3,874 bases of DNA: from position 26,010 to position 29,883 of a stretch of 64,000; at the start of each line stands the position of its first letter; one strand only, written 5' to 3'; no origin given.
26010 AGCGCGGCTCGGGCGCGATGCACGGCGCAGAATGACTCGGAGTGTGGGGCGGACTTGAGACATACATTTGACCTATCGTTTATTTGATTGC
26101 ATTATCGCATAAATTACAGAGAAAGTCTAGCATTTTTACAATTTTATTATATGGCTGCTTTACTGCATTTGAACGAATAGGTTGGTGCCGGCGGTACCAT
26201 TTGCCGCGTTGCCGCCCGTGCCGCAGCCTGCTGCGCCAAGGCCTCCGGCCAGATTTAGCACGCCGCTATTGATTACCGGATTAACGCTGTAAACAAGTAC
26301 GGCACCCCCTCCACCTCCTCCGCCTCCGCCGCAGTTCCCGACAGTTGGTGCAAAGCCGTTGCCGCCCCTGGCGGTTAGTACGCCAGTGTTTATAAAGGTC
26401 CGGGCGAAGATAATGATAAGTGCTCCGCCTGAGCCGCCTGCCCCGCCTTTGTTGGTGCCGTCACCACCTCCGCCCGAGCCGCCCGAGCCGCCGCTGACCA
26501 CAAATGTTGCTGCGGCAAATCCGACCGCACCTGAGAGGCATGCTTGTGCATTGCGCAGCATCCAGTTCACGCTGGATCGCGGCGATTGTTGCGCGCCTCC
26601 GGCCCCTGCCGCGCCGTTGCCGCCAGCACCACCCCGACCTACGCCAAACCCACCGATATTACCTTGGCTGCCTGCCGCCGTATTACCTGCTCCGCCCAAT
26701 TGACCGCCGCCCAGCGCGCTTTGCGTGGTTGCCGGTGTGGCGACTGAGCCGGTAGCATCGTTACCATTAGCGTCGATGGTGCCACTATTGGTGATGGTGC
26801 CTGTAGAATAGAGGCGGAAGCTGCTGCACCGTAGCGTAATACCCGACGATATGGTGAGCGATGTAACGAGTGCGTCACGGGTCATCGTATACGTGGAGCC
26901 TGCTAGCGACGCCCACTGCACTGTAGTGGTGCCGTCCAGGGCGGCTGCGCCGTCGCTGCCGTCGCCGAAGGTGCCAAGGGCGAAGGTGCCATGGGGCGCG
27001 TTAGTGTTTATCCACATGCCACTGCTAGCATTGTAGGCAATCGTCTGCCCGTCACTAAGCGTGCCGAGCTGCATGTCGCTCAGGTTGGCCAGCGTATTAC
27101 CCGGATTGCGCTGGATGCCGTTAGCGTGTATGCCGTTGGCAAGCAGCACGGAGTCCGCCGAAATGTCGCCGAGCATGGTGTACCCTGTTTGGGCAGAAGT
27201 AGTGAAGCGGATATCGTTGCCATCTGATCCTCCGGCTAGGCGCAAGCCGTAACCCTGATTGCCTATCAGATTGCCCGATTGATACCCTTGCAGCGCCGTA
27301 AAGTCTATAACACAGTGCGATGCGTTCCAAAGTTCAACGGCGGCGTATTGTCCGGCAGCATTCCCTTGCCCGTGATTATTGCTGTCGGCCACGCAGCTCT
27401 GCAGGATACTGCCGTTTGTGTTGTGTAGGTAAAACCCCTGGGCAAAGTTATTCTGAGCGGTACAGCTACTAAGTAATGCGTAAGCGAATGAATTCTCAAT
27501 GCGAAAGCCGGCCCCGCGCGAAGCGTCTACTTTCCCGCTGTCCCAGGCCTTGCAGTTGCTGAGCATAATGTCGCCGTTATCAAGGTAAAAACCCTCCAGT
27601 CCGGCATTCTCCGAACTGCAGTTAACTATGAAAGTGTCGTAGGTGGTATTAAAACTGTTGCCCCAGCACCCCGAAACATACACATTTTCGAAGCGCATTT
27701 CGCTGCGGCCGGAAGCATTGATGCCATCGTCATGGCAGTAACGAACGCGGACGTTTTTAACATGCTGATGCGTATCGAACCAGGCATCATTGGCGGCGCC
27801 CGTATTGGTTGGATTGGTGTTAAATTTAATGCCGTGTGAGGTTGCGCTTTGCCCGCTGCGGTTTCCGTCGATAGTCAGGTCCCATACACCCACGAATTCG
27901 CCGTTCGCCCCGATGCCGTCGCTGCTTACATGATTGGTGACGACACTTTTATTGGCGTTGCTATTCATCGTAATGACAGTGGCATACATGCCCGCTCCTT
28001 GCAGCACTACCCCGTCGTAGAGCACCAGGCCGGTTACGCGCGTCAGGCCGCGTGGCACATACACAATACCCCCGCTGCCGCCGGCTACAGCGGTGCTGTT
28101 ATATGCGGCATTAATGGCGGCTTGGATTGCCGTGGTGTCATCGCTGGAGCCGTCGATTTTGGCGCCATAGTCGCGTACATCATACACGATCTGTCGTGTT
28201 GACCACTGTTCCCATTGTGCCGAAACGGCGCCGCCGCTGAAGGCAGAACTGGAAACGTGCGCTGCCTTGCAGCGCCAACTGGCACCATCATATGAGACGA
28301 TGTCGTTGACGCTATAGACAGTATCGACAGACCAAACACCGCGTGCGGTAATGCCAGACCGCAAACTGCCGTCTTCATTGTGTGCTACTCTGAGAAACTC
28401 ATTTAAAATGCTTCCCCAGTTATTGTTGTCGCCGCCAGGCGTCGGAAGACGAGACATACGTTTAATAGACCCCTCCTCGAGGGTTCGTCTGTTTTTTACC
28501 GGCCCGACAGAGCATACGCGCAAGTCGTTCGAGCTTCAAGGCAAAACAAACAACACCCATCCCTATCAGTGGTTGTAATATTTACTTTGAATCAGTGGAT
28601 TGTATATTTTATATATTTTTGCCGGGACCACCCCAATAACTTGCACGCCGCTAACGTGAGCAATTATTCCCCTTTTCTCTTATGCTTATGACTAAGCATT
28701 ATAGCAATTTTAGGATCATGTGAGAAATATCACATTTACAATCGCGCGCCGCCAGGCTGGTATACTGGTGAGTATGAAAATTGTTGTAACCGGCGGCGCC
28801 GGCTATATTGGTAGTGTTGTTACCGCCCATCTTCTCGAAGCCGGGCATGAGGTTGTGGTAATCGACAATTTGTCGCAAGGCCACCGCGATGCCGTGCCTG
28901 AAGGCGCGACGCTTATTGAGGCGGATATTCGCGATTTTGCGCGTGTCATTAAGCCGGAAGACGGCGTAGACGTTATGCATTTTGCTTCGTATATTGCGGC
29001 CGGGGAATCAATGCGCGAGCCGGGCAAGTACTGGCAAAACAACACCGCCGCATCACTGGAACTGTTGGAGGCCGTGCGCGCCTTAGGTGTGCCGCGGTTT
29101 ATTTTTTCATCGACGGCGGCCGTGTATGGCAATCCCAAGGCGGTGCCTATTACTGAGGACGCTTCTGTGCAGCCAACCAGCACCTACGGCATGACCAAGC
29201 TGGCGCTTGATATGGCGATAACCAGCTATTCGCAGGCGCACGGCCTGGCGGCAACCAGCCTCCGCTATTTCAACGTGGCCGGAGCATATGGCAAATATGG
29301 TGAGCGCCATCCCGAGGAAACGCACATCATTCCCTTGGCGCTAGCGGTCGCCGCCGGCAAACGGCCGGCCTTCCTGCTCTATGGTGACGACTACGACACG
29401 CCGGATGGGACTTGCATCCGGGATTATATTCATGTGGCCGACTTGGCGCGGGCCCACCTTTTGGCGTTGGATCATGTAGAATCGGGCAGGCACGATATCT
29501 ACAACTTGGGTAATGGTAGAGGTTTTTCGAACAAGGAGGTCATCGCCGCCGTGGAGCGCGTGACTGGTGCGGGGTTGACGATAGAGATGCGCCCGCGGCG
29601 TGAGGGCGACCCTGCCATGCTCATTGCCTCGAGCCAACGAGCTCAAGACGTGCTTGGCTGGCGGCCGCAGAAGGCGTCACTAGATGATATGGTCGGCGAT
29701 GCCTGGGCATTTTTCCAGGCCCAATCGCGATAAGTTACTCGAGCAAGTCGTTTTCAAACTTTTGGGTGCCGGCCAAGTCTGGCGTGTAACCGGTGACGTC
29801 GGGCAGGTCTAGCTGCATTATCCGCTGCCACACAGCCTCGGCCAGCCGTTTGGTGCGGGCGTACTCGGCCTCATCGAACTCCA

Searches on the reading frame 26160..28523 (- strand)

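Call 93: search_protein_families(library=pfam, proteins=[window:26160-28523:-], max_evalue=0.00001)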
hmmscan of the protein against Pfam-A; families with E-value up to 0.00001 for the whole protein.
window:26160-28523:- (787 aa): 3 families
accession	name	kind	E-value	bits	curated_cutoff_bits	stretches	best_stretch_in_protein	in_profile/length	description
PF12708.12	Pect-lyase_RHGA_epim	-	8.1e-16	58.9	27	1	115-329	3-208/213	Rhamnogalacturonase A/epimerase, pectate lyase-like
PF13229.12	Beta_helix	-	1.7e-09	38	25.9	1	252-403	10-149/158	Right handed beta helix region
PF02839.19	CBM_5_12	-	3.3e-09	37.1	26.2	1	64-105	2-44/44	Carbohydrate-binding module family 5/12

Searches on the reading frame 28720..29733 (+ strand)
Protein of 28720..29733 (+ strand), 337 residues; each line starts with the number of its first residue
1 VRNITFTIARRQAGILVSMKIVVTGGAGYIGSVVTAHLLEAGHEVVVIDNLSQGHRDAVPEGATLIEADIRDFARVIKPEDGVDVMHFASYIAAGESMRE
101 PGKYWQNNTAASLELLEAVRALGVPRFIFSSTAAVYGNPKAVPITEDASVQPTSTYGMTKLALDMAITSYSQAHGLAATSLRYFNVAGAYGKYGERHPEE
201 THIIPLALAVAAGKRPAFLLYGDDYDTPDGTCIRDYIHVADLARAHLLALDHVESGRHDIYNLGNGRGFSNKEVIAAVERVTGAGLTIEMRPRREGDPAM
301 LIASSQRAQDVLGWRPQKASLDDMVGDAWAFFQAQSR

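Call 94: search_protein_families(library=pfam, proteins=[window:28720-29733:+], max_evalue=0.00001)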
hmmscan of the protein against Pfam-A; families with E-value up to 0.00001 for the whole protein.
window:28720-29733:+ (337 aa): 7 families
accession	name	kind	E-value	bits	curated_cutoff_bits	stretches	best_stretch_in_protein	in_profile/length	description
PF01370.27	Epimerase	-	1.8e-59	201.5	20.9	1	21-264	1-240/240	NAD dependent epimerase/dehydratase family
PF16363.11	GDP_Man_Dehyd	-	2.8e-49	168.8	27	1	23-325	2-329/332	GDP-mannose 4,6 dehydratase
PF04321.23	RmlD_sub_bind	-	7.9e-13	48.6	27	1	19-181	1-150/287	RmlD substrate binding domain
PF01073.25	3Beta_HSD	-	9.1e-13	48.3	22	1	22-161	1-151/280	3-beta hydroxysteroid dehydrogenase/isomerase family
PF05368.20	NmrA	-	2.6e-10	40.8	27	1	20-133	4-108/298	NmrA-like family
PF02719.21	Polysacc_synt_2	-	1.6e-09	37.8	20.2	1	21-191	1-176/293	Polysaccharide biosynthesis protein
PF13460.12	NAD_binding_10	-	2.2e-09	37.9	27.2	1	25-142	1-109/184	NAD(P)H-binding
